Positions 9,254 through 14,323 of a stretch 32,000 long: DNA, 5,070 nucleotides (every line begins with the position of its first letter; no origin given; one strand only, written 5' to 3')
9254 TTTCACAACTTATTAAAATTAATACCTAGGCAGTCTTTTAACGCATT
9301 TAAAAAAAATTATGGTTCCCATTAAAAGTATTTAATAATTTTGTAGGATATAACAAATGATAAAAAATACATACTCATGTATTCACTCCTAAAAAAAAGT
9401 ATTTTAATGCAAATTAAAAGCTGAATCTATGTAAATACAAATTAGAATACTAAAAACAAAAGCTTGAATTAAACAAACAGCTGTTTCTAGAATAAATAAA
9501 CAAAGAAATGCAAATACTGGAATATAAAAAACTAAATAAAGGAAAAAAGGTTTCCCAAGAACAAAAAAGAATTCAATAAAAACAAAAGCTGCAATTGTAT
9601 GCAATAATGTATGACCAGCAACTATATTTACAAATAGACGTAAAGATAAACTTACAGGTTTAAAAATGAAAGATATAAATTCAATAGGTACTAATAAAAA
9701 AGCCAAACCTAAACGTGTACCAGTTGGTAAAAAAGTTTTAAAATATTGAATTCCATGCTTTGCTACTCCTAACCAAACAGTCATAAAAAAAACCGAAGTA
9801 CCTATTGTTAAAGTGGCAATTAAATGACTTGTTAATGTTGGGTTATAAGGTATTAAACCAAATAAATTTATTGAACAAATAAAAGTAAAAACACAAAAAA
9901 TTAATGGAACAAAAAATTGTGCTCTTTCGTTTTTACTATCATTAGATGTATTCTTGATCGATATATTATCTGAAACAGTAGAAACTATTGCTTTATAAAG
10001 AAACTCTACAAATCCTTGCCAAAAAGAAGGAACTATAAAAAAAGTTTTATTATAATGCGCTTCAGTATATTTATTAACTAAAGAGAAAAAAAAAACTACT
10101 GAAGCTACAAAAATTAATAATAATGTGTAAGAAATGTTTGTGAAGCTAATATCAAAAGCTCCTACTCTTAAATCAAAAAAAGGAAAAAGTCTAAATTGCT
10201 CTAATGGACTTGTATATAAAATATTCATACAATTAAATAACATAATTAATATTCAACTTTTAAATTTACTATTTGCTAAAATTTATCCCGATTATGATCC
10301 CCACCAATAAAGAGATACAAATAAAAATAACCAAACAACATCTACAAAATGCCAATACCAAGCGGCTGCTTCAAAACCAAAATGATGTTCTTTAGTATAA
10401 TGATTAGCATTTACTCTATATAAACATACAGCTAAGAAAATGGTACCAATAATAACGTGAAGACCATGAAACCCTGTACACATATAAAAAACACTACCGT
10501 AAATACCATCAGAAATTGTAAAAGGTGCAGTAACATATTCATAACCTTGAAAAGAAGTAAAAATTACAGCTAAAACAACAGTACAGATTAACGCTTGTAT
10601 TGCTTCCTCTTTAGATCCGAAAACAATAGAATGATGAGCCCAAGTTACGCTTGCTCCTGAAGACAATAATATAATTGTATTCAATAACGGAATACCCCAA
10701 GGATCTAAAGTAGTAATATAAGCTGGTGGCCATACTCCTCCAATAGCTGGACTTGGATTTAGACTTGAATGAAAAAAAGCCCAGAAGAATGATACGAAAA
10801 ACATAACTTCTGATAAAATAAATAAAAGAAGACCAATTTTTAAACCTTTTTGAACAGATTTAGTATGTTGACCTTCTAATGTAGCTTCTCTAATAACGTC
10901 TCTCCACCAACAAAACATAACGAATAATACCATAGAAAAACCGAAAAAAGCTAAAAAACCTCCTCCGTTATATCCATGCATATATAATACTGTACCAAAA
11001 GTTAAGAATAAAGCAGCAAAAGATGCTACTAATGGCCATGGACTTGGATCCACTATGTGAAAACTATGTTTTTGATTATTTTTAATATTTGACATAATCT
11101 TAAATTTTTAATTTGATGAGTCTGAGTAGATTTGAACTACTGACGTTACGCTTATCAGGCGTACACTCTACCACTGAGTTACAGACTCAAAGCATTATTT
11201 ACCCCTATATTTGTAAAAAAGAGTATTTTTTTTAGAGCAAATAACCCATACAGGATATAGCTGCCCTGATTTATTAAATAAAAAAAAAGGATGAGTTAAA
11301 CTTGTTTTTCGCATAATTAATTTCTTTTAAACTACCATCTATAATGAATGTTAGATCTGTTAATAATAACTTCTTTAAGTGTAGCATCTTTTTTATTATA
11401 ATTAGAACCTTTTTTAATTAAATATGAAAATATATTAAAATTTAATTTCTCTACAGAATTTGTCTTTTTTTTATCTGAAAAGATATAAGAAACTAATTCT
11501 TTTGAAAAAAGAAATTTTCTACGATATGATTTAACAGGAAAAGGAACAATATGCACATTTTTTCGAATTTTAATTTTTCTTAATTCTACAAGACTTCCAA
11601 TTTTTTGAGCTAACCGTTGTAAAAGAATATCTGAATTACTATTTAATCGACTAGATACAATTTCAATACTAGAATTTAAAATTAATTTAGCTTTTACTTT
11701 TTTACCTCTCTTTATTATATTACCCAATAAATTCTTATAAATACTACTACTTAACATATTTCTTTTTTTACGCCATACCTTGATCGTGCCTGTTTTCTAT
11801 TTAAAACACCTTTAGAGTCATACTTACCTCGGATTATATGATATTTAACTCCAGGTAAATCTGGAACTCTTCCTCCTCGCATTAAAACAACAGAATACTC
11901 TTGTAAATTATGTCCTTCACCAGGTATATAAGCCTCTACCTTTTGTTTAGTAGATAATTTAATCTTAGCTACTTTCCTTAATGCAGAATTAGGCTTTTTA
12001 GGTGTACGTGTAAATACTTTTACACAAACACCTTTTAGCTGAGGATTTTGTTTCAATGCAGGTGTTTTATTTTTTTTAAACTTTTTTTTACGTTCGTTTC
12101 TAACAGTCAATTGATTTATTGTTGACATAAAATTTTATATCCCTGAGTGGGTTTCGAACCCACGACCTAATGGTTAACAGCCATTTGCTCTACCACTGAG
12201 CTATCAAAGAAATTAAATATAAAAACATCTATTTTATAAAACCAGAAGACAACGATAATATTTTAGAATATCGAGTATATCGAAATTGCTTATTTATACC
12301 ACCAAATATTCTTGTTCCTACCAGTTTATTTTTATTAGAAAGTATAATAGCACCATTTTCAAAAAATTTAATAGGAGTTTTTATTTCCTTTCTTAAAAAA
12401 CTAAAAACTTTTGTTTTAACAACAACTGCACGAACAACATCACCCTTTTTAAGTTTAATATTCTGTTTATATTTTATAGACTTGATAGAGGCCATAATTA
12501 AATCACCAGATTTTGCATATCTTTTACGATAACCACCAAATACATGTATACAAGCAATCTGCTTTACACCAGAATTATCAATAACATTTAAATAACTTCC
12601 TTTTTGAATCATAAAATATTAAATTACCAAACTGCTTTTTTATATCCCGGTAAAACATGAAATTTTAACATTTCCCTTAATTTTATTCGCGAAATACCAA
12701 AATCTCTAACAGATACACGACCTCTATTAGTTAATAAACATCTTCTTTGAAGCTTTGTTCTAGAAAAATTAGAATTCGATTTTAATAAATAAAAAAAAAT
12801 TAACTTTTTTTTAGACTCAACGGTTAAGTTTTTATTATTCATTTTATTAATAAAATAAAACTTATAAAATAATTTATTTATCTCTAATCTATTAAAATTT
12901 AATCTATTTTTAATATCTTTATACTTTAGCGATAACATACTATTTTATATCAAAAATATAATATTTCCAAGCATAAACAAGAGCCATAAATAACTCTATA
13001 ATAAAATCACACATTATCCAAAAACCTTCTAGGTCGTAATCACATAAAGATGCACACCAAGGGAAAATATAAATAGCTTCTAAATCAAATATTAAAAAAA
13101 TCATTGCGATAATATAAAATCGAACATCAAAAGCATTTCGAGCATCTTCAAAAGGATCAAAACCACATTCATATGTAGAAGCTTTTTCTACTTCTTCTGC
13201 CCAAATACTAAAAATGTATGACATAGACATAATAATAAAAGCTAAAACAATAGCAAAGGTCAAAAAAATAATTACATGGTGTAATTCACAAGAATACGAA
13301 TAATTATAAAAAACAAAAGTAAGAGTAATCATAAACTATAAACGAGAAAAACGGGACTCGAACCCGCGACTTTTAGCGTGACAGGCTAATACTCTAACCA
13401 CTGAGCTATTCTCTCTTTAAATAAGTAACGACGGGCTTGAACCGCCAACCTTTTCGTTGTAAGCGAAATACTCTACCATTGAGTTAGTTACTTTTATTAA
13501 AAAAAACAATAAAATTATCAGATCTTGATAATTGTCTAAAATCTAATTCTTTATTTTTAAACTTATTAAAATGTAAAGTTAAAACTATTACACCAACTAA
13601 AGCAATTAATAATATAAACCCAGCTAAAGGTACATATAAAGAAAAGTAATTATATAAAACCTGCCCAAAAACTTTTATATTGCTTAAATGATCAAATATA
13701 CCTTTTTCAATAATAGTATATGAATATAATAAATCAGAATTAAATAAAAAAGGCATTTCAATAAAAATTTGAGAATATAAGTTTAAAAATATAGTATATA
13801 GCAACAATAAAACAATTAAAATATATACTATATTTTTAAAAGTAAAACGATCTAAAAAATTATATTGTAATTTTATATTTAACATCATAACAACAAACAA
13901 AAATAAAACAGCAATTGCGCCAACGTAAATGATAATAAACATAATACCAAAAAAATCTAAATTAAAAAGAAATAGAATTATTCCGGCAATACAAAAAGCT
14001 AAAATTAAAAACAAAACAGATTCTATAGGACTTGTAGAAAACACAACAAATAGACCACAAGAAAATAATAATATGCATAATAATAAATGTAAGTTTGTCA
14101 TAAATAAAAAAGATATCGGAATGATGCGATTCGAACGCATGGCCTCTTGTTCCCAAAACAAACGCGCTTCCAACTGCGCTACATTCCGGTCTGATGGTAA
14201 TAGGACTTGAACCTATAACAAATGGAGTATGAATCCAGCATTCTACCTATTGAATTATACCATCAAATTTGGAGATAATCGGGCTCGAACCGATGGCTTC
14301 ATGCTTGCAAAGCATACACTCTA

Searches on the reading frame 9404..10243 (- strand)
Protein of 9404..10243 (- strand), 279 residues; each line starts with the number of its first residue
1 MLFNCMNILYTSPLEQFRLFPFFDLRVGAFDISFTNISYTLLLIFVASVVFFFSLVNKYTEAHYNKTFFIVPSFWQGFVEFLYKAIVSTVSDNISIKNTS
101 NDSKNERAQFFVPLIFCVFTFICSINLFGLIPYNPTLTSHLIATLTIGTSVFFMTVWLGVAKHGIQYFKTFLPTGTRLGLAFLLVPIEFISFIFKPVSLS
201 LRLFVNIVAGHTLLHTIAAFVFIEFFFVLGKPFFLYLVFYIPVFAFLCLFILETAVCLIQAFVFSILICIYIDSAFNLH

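Call 31: search_protein_families(library=pfam, proteins=[window:9404-10243:-], max_evalue=0.01)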
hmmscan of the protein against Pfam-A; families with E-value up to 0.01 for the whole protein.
window:9404-10243:- (279 aa): 1 family
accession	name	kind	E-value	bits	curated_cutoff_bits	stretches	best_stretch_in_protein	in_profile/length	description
PF00119.25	ATP-synt_A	-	1.2e-45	156.5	33.9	1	43-272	5-216/217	ATP synthase A chain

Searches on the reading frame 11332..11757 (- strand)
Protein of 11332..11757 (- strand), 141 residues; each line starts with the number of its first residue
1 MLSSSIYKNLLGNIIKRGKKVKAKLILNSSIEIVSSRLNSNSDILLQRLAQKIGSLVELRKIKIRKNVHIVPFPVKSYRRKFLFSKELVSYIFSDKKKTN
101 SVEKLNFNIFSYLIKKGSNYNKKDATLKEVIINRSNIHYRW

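Call 31: search_protein_families(library=pfam, proteins=[window:11332-11757:-], max_evalue=0.01)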
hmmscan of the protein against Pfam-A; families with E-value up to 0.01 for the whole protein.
window:11332-11757:- (141 aa): 1 family
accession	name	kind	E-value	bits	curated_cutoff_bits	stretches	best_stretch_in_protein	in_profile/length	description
PF00177.27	Ribosomal_S7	-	2.3e-11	43.9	24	1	4-128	19-142/148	Ribosomal protein S7p/S5e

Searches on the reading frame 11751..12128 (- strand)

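Call 31: search_protein_families(library=pfam, proteins=[window:11751-12128:-], max_evalue=0.01)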
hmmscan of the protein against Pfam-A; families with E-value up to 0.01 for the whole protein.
window:11751-12128:- (125 aa): 1 family
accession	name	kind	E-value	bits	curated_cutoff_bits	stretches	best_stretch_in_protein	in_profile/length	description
PF00164.32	Ribosom_S12_S23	-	6.7e-35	119.6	22.3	1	19-122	2-107/110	Ribosomal protein S12/S23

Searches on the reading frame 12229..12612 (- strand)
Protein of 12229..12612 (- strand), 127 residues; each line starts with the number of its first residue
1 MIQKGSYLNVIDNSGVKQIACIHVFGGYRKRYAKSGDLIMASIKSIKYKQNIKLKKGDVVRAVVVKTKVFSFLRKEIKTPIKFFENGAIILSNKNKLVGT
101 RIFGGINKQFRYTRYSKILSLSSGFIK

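Call 31: search_protein_families(library=pfam, proteins=[window:12229-12612:-], max_evalue=0.01)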
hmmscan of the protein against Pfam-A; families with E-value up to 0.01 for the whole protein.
window:12229-12612:- (127 aa): 1 family
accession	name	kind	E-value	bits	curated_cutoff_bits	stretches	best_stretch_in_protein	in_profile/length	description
PF00238.24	Ribosomal_L14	-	8.6e-33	113.3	23.6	1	1-123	1-119/122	Ribosomal protein L14p/L23e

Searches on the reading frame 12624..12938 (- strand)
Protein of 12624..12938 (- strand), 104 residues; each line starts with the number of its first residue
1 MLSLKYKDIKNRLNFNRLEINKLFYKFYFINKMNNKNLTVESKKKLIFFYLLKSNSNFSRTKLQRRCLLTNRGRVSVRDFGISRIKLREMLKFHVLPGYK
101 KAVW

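Call 31: search_protein_families(library=pfam, proteins=[window:12624-12938:-], max_evalue=0.01)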
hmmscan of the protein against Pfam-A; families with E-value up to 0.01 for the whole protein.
window:12624-12938:- (104 aa): 1 family
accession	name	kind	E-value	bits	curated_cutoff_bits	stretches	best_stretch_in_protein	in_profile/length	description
PF00253.27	Ribosomal_S14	-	1.3e-12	47.6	27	1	53-102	4-53/54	Ribosomal protein S14p/S29e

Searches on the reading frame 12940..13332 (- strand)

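Call 31: search_protein_families(library=pfam, proteins=[window:12940-13332:-], max_evalue=0.01)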
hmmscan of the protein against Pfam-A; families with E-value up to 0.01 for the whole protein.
window:12940-13332:- (130 aa): 1 family
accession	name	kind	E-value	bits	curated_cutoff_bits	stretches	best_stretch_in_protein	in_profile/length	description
PF00507.24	Oxidored_q4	-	1.6e-25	89.6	23.3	1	32-124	2-94/99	NADH-ubiquinone/plastoquinone oxidoreductase, chain 3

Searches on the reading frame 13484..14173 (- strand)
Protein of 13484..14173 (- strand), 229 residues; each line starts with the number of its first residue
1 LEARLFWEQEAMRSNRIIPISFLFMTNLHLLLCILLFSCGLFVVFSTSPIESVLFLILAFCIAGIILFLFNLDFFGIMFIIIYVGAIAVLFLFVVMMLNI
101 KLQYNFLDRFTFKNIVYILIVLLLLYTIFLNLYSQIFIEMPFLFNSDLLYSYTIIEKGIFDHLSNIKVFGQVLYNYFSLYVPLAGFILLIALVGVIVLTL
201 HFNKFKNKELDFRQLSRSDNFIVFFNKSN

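Call 32: search_protein_families(library=pfam, proteins=[window:13484-14173:-], max_evalue=0.1)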
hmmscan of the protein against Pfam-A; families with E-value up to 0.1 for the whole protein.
window:13484-14173:- (229 aa): 1 family
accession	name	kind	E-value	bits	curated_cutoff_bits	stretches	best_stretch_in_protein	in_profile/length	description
PF00499.25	Oxidored_q3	-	1.8e-26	93.1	33.2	1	40-198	2-146/146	NADH-ubiquinone/plastoquinone oxidoreductase chain 6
